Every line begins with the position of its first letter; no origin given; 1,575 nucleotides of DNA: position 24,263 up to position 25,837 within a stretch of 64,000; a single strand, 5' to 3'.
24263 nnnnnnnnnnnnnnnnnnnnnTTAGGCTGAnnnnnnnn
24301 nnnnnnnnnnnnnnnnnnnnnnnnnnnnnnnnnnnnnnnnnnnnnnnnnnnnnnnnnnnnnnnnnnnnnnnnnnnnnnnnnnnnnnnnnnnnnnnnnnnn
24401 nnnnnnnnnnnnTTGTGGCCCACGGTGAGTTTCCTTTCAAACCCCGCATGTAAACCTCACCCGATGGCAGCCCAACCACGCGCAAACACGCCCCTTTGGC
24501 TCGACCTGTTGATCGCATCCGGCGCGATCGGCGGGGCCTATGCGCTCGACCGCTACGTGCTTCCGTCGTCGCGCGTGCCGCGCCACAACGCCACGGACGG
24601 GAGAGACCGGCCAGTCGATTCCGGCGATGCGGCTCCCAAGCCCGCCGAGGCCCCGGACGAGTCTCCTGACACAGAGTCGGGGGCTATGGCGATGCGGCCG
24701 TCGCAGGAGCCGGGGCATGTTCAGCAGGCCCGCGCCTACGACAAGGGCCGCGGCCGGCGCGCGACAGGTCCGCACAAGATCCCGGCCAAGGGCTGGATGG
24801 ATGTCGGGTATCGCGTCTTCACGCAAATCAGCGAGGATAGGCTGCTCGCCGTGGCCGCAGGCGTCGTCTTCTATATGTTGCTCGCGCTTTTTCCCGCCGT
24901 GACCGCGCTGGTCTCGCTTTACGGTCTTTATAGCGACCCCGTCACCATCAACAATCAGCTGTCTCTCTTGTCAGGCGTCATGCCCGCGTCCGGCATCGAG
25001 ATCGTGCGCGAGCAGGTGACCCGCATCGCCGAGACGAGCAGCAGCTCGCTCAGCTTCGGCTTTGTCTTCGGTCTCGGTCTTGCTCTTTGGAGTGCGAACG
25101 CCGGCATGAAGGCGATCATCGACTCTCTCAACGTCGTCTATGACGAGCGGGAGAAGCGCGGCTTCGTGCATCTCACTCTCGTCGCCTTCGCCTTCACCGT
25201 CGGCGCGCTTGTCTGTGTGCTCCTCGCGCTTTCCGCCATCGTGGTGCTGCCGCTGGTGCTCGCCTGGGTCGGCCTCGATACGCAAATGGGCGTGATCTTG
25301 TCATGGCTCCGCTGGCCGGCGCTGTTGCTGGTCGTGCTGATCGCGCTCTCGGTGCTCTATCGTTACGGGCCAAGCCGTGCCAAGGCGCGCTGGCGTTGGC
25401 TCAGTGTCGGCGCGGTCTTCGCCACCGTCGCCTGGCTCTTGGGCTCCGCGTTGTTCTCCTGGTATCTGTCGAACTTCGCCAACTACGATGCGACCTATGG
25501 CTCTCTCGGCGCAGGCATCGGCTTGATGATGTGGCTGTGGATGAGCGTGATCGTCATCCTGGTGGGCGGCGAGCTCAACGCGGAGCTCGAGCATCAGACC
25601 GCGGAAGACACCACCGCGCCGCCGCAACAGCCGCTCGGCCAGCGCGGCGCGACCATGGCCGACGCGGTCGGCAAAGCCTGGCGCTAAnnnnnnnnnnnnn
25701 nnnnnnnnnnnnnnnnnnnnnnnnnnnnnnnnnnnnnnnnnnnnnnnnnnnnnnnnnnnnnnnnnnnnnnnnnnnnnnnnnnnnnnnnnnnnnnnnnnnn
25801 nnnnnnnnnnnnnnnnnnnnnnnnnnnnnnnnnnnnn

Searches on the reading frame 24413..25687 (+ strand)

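Call 73: search_protein_families(library=ncbifam, proteins=[window:24413-25687:+], max_evalue=0.00001)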
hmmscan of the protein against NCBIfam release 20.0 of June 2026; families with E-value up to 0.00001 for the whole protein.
window:24413-25687:+ (424 aa): 3 families
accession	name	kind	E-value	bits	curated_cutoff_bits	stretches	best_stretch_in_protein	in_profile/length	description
TIGR00765.1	yihY_not_rbn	subfamily_domain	9.5e-36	123.9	73.15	1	134-393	5-257/259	YihY family inner membrane protein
NF002457.0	PRK01637.1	equivalog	1.2e-20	73.9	307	1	135-400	23-282/295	virulence factor BrkB family protein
NF003256.0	PRK04214.1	equivalog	4.4e-17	62.1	500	1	135-393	23-274/412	ribonuclease BN/unknown domain fusion protein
